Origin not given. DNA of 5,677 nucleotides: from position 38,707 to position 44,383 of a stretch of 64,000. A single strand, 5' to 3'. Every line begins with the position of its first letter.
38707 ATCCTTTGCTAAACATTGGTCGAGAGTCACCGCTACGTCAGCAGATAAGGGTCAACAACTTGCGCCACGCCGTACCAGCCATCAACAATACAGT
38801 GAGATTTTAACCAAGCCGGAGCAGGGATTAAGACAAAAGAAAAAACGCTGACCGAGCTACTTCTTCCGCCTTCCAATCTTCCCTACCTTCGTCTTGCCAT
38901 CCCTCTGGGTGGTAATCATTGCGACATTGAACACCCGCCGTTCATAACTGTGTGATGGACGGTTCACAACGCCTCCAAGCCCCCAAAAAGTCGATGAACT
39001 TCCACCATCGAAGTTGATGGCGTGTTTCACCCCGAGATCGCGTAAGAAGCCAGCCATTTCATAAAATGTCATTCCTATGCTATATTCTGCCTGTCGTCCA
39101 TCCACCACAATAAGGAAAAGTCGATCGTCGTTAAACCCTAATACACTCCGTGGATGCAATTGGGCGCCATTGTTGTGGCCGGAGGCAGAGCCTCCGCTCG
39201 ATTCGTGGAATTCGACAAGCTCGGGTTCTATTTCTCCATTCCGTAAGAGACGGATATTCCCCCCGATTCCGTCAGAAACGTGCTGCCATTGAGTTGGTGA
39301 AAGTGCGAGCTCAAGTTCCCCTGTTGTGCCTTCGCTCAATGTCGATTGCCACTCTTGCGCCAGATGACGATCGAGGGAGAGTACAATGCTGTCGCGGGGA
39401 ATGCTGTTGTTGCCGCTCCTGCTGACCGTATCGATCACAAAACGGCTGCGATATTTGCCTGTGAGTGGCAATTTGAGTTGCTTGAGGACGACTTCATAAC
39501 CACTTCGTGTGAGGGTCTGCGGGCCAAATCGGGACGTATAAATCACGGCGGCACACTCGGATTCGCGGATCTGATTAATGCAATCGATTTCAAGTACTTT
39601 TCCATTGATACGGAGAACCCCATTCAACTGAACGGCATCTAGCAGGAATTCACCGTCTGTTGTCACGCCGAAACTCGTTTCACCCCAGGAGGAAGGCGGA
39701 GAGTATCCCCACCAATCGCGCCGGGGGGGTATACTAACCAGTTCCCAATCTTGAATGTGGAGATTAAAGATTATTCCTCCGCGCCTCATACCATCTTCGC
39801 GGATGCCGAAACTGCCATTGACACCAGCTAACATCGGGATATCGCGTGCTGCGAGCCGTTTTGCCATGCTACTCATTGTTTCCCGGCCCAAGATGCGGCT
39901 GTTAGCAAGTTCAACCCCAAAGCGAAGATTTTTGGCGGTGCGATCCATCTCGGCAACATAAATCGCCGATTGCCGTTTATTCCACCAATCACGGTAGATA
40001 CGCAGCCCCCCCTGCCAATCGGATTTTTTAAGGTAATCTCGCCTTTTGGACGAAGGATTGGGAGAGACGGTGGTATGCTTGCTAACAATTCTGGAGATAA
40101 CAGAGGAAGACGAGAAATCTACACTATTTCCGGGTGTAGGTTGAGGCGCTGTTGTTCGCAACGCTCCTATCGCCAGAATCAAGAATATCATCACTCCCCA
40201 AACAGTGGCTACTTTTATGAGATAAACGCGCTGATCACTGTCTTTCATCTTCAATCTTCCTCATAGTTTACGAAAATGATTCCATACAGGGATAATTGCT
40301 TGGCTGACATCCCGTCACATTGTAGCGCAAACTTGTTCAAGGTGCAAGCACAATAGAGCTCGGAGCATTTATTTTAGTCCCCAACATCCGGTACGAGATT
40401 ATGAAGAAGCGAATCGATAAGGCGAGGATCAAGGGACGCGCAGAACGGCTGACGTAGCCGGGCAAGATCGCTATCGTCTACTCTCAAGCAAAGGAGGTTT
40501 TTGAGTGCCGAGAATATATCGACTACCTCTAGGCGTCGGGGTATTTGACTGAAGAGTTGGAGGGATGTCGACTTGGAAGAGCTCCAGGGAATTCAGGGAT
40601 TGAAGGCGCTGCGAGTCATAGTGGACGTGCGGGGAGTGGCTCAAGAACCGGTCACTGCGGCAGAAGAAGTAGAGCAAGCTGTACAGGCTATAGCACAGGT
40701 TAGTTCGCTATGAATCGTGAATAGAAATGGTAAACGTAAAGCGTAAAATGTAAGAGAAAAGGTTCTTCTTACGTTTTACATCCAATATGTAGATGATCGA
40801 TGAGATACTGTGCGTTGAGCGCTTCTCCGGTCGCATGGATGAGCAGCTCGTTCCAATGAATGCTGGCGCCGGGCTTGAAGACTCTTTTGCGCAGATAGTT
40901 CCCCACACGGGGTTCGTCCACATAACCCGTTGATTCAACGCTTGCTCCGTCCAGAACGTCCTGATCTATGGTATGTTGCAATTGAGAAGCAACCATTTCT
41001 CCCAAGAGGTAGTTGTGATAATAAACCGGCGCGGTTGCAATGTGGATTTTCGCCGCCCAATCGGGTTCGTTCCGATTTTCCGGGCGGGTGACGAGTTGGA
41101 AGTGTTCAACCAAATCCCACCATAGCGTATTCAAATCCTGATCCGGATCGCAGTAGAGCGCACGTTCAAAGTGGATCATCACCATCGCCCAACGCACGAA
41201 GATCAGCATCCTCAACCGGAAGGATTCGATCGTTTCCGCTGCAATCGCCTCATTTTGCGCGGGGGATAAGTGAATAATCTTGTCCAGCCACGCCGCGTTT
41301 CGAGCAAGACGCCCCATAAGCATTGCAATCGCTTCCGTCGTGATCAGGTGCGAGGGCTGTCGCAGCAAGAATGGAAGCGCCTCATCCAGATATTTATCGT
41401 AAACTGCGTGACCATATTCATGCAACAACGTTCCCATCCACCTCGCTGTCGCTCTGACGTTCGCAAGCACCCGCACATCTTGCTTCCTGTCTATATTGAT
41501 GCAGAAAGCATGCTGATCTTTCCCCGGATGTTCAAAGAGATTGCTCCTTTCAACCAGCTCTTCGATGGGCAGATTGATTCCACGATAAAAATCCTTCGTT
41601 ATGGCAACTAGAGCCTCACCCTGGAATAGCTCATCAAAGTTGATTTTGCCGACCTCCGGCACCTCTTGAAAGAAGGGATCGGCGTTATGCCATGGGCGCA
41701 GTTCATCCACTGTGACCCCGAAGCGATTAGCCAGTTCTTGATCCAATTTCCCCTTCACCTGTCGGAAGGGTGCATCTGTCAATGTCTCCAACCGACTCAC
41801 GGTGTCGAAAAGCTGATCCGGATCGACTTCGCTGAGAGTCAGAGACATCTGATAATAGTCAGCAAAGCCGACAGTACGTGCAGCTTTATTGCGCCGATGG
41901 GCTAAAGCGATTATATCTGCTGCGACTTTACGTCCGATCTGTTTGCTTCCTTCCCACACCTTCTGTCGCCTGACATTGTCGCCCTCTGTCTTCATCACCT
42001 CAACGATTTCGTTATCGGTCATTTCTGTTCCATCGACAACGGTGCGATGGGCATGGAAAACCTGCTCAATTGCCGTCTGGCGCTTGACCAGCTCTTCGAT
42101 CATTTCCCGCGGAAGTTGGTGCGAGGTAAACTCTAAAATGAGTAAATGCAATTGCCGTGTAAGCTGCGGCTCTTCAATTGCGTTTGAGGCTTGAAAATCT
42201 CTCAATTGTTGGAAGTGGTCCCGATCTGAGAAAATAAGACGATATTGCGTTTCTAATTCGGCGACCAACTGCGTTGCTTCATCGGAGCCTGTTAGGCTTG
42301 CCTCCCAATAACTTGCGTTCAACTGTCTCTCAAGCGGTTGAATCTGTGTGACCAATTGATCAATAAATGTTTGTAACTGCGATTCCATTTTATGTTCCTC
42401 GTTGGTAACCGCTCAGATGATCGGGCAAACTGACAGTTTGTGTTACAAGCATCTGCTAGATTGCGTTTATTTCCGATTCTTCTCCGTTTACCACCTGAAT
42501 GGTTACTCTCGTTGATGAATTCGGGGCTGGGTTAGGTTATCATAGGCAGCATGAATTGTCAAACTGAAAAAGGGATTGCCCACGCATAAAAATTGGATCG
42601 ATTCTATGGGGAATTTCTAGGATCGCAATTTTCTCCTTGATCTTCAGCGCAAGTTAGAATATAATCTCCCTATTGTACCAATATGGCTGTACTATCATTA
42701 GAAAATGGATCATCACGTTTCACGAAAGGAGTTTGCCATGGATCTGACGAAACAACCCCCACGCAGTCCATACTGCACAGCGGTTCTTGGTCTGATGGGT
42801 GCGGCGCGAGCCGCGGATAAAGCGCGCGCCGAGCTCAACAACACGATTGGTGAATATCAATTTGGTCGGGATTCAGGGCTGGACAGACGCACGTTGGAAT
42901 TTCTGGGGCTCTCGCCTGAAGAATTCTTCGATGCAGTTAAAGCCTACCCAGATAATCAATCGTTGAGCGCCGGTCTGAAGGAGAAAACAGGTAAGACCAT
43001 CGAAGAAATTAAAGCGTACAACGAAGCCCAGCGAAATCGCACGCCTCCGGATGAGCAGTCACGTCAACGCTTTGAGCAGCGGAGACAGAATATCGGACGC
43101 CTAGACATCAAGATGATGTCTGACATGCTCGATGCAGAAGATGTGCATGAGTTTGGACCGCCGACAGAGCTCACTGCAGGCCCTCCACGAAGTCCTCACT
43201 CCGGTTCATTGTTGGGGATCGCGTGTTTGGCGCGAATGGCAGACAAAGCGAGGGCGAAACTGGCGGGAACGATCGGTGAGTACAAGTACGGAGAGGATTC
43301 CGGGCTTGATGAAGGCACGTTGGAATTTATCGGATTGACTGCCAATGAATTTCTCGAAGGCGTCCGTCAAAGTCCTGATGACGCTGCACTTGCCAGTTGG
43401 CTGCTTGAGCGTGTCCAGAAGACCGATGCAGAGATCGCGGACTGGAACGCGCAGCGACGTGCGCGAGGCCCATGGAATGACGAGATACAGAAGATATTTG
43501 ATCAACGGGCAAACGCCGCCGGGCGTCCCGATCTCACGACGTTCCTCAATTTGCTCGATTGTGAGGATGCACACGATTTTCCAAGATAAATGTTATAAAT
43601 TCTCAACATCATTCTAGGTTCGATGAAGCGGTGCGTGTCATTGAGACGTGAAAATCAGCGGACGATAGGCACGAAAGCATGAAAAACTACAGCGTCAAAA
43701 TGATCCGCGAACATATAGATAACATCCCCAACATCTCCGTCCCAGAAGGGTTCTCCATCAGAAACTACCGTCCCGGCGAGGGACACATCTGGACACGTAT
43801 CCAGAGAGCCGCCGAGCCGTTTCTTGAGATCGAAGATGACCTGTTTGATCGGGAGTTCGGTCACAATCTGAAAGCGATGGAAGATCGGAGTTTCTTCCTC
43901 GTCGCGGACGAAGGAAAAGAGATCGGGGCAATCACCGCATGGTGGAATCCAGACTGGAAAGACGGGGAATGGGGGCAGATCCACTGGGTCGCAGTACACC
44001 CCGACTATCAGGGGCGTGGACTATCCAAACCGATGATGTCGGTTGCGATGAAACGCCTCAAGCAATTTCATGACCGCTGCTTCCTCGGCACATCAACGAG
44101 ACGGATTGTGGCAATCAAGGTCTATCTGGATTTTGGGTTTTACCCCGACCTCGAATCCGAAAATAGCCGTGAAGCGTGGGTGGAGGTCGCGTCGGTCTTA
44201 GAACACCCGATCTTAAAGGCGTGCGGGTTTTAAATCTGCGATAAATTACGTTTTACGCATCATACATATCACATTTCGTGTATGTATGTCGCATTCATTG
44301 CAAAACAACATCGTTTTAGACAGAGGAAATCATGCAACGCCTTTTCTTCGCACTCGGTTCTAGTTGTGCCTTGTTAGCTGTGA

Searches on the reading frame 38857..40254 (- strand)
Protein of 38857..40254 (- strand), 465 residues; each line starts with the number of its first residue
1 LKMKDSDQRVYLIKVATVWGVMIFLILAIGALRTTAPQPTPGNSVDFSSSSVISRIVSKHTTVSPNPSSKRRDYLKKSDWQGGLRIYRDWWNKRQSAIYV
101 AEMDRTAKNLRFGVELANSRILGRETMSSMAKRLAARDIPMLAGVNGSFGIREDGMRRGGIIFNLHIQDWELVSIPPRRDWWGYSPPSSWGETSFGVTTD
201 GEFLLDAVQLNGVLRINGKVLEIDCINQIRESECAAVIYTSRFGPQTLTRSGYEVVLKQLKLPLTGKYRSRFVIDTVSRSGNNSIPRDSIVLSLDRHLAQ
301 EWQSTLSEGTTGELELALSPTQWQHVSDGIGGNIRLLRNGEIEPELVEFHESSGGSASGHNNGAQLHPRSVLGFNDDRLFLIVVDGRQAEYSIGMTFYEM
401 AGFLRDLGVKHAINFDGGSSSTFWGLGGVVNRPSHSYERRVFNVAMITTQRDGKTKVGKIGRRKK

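Call 56: search_protein_families(library=pfam, proteins=[window:38857-40254:-], max_evalue=0.0001)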
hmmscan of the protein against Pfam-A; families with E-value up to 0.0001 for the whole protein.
window:38857-40254:- (465 aa): 1 family
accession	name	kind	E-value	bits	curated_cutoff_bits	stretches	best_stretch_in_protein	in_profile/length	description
PF09992.14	NAGPA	-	1.4e-27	97.4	25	1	284-447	22-168/169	Phosphodiester glycosidase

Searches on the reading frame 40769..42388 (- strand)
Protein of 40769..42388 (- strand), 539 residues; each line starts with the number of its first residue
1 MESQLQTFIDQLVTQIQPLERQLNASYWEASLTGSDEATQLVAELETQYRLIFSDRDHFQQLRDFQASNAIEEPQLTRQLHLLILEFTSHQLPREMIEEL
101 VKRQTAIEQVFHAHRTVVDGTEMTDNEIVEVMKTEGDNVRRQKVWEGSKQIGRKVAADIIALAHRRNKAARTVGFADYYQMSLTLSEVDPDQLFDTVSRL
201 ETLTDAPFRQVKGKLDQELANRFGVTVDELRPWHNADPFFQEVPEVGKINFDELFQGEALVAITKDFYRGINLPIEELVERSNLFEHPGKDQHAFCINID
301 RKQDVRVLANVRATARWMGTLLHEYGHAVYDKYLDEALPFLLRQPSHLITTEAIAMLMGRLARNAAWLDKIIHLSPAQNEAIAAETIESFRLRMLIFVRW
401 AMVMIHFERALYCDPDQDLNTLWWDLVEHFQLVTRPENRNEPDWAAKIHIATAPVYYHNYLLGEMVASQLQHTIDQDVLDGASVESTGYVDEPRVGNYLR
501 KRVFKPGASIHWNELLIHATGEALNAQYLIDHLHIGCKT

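Call 56: search_protein_families(library=pfam, proteins=[window:40769-42388:-], max_evalue=0.0001)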
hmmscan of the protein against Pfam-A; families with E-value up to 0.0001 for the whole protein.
window:40769-42388:- (539 aa): 3 families
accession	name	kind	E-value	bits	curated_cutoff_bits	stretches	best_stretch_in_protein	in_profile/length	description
PF01401.24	Peptidase_M2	-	8.7e-25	87.8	23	2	260-530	280-558/581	Angiotensin-converting enzyme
PF02074.21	Peptidase_M32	-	3.5e-15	56.1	25.1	1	456-534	410-486/489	Carboxypeptidase Taq (M32) metallopeptidase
PF01432.26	Peptidase_M3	-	4e-14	53.2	27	1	284-533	191-455/457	Peptidase family M3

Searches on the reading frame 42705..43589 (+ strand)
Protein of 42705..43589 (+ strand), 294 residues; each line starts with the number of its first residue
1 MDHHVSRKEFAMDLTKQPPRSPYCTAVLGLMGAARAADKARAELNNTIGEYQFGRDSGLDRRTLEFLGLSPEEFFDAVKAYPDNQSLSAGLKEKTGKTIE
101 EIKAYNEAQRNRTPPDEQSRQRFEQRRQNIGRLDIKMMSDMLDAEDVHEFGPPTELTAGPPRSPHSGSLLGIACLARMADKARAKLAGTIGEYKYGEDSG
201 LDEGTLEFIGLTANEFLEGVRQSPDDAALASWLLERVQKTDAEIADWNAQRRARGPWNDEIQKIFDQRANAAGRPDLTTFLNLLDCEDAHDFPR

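Call 56: search_protein_families(library=pfam, proteins=[window:42705-43589:+], max_evalue=0.0001)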
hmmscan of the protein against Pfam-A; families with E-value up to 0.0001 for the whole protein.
window:42705-43589:+ (294 aa): 1 family
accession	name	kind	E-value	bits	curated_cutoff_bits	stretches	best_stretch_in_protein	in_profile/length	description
PF16798.10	DUF5069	-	8.6e-48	162.3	27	2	160-288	3-131/133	Domain of unknown function (DUF5069)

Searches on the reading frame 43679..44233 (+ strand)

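Call 56: search_protein_families(library=pfam, proteins=[window:43679-44233:+], max_evalue=0.0001)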
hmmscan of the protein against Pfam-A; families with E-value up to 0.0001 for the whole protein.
window:43679-44233:+ (184 aa): 4 families
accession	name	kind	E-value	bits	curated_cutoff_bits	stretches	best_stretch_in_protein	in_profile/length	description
PF00583.31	Acetyltransf_1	-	1.7e-14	54.5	20.7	1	48-154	12-116/116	Acetyltransferase (GNAT) family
PF13508.13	Acetyltransf_7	-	8.5e-11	42.5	27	1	70-155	3-83/84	Acetyltransferase (GNAT) domain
PF13673.13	Acetyltransf_10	-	2.5e-06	27.9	23.6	1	67-161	27-113/128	Acetyltransferase (GNAT) domain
PF13527.13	Acetyltransf_9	-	1.2e-05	25.7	25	1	97-154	71-124/127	Acetyltransferase (GNAT) domain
